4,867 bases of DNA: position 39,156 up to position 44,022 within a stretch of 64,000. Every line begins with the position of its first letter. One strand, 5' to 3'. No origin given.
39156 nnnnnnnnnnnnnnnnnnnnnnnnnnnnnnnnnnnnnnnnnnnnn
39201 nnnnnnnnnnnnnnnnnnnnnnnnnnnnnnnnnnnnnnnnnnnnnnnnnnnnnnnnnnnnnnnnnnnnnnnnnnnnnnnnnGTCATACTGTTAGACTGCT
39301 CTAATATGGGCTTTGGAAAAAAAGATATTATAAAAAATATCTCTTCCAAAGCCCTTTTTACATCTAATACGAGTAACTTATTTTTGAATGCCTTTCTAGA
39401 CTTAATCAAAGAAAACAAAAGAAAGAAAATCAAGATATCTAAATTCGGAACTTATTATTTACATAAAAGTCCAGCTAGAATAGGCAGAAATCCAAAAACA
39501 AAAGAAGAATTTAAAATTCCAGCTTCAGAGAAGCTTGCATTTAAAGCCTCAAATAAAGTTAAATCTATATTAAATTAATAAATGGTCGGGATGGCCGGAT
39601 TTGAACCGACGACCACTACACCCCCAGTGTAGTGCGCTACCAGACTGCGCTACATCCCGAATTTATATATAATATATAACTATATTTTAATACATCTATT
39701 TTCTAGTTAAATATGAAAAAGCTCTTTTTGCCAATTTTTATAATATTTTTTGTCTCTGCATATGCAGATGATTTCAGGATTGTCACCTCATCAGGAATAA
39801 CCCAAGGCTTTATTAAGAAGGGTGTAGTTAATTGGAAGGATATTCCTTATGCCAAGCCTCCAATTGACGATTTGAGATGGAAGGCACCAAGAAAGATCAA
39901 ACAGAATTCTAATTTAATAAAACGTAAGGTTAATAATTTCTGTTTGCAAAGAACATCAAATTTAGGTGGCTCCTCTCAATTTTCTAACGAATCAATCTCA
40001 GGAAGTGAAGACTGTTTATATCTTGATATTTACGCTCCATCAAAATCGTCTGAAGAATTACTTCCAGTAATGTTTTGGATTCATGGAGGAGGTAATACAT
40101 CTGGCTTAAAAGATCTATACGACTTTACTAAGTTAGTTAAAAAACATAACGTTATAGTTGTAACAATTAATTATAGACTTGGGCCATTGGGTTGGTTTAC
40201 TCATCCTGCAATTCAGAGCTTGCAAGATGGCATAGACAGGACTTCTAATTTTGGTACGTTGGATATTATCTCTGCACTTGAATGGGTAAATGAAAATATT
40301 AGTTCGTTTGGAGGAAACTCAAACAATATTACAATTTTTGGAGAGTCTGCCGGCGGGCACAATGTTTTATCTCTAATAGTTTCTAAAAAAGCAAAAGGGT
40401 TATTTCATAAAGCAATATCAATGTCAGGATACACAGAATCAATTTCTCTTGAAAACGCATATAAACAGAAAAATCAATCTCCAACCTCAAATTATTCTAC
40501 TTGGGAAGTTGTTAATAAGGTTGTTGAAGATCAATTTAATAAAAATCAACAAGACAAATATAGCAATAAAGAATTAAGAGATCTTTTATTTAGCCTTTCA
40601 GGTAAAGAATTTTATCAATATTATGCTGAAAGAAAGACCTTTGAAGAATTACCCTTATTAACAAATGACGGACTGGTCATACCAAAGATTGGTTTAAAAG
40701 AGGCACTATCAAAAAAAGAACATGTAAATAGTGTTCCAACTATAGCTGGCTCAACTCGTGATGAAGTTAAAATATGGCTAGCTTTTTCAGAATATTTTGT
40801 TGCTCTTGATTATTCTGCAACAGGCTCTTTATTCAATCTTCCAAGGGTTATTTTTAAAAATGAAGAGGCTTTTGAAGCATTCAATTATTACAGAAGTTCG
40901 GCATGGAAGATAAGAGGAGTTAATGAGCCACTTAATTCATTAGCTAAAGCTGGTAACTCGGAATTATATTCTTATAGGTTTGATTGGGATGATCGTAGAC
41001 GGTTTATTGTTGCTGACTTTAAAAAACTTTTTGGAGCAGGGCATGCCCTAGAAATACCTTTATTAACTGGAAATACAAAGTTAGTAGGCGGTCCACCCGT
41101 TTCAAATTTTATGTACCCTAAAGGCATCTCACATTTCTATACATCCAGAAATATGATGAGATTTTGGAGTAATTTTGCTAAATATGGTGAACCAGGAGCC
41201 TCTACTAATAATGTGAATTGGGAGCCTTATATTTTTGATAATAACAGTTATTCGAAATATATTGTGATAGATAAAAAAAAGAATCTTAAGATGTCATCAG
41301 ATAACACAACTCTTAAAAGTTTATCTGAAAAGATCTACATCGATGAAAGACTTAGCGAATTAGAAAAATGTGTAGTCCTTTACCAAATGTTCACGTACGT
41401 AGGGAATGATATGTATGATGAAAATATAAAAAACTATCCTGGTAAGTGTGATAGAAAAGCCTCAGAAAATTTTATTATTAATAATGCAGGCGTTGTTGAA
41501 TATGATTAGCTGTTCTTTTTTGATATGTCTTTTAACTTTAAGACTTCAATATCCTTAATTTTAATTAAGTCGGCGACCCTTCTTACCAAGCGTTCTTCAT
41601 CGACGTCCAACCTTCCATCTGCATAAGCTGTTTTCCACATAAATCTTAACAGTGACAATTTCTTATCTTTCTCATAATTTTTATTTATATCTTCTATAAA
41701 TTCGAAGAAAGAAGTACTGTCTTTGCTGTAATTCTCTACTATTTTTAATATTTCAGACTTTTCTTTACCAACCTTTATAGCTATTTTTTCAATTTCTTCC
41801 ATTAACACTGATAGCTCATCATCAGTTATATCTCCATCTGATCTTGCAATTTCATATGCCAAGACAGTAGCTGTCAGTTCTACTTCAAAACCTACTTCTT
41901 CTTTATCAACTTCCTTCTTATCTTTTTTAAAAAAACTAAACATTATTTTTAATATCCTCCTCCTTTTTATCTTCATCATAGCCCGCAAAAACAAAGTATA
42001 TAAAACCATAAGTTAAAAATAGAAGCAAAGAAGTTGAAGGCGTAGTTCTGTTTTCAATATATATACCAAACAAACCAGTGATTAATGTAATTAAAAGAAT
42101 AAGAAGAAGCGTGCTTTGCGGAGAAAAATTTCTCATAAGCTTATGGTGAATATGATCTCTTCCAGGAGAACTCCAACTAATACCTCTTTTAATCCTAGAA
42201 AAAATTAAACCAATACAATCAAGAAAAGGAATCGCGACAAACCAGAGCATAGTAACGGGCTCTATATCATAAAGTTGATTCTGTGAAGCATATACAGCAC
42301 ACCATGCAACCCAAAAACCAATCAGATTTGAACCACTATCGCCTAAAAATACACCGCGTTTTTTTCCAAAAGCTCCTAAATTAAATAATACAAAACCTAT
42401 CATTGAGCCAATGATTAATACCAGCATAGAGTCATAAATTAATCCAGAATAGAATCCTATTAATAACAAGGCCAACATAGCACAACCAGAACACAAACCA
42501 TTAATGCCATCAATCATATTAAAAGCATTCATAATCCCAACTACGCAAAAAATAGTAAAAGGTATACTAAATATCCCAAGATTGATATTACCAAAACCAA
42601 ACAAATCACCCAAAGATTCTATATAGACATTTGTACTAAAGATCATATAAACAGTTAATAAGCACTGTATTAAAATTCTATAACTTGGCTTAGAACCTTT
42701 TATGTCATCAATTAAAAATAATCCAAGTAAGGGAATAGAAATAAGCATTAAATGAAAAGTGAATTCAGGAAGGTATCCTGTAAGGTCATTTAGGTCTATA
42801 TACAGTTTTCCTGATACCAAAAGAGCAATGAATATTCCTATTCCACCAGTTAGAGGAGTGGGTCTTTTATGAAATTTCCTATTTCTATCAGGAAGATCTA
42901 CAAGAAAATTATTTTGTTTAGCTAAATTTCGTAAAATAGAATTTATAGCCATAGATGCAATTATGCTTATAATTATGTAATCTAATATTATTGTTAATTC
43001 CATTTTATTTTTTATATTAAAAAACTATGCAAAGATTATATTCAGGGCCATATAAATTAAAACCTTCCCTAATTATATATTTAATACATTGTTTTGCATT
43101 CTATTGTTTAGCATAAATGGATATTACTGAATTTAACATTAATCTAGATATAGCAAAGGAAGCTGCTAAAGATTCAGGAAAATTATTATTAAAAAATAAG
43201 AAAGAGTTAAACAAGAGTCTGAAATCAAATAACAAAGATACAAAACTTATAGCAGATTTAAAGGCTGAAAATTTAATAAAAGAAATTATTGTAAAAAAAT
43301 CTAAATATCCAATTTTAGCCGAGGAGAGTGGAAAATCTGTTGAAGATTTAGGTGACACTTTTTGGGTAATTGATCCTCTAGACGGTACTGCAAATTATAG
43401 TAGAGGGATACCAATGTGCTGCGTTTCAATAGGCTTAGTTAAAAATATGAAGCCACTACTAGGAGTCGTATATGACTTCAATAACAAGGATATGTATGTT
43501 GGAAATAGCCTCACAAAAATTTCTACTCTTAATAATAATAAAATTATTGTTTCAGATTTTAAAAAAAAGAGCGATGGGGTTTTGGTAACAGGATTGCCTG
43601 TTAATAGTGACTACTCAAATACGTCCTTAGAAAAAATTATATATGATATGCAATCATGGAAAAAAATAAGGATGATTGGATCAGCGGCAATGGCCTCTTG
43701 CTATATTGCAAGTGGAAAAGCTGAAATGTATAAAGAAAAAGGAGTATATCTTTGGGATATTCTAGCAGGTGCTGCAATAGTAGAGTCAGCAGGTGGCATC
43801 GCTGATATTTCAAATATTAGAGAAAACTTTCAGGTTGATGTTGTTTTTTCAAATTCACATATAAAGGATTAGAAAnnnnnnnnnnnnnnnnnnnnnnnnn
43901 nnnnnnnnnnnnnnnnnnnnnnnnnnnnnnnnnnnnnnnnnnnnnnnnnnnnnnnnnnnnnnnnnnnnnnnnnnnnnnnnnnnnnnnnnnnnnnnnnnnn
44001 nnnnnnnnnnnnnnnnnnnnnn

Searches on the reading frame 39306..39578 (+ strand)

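Call 3: search_protein_families(library=pfam, proteins=[window:39306-39578:+], max_evalue=0.01)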
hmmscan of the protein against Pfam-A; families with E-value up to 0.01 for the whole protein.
window:39306-39578:+ (90 aa): 1 family
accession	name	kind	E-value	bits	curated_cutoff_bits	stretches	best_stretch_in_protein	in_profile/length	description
PF00216.26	Bac_DNA_binding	-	8.3e-21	74.5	22.4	1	5-90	3-90/90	Bacterial DNA-binding protein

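Call 4: search_protein_families(library=ncbifam, proteins=[window:39306-39578:+], max_evalue=0.01)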
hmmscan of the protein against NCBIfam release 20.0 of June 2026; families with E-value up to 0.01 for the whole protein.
window:39306-39578:+ (90 aa): 6 families
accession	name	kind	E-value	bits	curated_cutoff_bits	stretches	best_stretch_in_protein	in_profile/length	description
NF001401.0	PRK00285.1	equivalog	6.1e-16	58.4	111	1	4-89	7-94/103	integration host factor subunit alpha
TIGR00987.1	himA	equivalog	1.8e-10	41.1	120.25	1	19-87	18-88/96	integration host factor subunit alpha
NF001222.0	PRK00199.1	equivalog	1.8e-09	37.7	115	1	7-87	5-88/95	integration host factor subunit beta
NF007945.0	PRK10664.1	equivalog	2e-07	31.5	157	1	5-89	3-89/90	nucleoid-associated protein HU-beta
NF008023.0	PRK10753.1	equivalog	1.4e-06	28.6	162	1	5-86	3-86/90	nucleoid-associated protein HU-alpha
TIGR00988.1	hip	equivalog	2.1e-06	28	119.95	1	21-86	20-87/94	integration host factor subunit beta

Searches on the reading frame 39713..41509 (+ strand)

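Call 3: search_protein_families(library=pfam, proteins=[window:39713-41509:+], max_evalue=0.01)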
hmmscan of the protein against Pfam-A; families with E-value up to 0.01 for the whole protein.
window:39713-41509:+ (598 aa): 6 families
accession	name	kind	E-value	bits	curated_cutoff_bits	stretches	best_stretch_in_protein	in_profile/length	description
PF00135.34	COesterase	-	2.3e-84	284.6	27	2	23-358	5-323/515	Carboxylesterase family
PF20434.5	BD-FAE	-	2.9e-14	53.5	26.8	1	104-268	1-138/215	BD-FAE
PF07859.19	Abhydrolase_3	-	4.5e-11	43.4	25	1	120-241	1-110/210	alpha/beta hydrolase fold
PF10340.15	Say1_Mug180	-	9.5e-05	21.9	21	1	89-255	96-249/374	Steryl acetyl hydrolase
PF00756.26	Esterase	-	0.00014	22.2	22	1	105-272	11-173/251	Putative esterase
PF00326.27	Peptidase_S9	-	0.0059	16.6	22.6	0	184-249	47-107/213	Prolyl oligopeptidase family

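Call 4: search_protein_families(library=ncbifam, proteins=[window:39713-41509:+], max_evalue=0.01)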
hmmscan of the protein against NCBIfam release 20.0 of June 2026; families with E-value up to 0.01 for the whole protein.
window:39713-41509:+ (598 aa): 5 families
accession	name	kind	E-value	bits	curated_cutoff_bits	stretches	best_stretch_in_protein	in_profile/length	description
NF058653.1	LipP1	equivalog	3.6e-15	55.6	350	1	69-228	25-166/300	LipP1 family hormone-sensitive lipase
NF007547.0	PRK10162.1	equivalog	2.4e-05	23.4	389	1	94-220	64-173/321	acetyl esterase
NF052354.1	EstLipQMycob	equivalog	4.1e-05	22.4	700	1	182-217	216-251/418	esterase LipQ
NF033149.0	CHL_hydrolase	equivalog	0.00012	21.1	500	1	106-220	65-164/310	chloramphenicol hydrolase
NF058651.1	GESAG_HSLs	subfamily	0.0033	16.5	430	0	119-234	69-166/296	GESAG motif subfamily hormone-sensitive lipase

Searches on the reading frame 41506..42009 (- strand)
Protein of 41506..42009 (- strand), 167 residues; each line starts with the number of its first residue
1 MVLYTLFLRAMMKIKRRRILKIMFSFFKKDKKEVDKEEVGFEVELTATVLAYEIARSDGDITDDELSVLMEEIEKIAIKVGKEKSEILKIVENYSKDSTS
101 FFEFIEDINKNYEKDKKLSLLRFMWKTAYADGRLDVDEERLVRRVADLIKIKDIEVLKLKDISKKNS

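Call 9: search_protein_families(library=pfam, proteins=[window:41506-42009:-], max_evalue=0.0001)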
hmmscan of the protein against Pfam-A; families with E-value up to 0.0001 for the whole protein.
window:41506-42009:- (167 aa): 2 families
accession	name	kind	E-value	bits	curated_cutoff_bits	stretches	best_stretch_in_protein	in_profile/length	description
PF05099.18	TerB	-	2e-23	83.4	24.4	1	45-157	2-114/118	Tellurite resistance protein TerB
PF04391.17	DUF533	-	2.6e-05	24.3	29.6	0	111-143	64-96/178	Protein of unknown function (DUF533)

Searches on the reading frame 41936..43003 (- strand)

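Call 9: search_protein_families(library=pfam, proteins=[window:41936-43003:-], max_evalue=0.0001)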
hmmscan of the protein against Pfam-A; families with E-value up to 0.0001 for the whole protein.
window:41936-43003:- (355 aa): 1 family
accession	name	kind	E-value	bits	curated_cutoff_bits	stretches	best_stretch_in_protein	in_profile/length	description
PF00953.26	Glycos_transf_4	-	4.1e-28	98.8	27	1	85-239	4-159/160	Glycosyl transferase family 4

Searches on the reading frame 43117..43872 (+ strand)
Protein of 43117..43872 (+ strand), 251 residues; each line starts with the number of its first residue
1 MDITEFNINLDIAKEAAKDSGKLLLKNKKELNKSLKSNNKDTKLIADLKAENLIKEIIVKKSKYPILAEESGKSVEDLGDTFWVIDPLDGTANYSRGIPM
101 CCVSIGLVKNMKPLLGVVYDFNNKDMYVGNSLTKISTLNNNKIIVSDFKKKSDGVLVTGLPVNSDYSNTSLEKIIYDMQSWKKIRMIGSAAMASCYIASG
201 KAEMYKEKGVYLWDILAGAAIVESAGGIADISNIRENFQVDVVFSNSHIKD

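Call 54: search_protein_families(library=ncbifam, proteins=[window:43117-43872:+], max_evalue=0.001)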
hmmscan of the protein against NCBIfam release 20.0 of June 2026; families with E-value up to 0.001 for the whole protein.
window:43117-43872:+ (251 aa): 7 families
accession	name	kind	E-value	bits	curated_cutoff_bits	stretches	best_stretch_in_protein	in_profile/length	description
TIGR02067.1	his_9_HisN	equivalog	1.9e-30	106.2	275.15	1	11-231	3-224/252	histidinol-phosphatase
NF009321.0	PRK12676.1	equivalog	2.9e-30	105.2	264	1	8-229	10-226/264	bifunctional fructose-bisphosphatase/inositol-phosphate phosphatase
NF008027.1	PRK10757.1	equivalog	6.3e-29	100.7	332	1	10-230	5-229/267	inositol-1-monophosphatase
TIGR01331.1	bisphos_cysQ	equivalog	2.6e-24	86.2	228.8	1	15-229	7-224/250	3'(2'),5'-bisphosphate nucleotidase CysQ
NF008182.0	PRK10931.1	equivalog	1.5e-18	66.8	379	1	18-227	10-218/246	3'(2'),5'-bisphosphate nucleotidase CysQ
NF010678.0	PRK14076.1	equivalog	1.1e-13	51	493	1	6-230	6-249/570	bifunctional NADP phosphatase/NAD kinase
TIGR01330.1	bisphos_HAL2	equivalog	3.5e-08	32.7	267.05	1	82-119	136-172/359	3'(2'),5'-bisphosphate nucleotidase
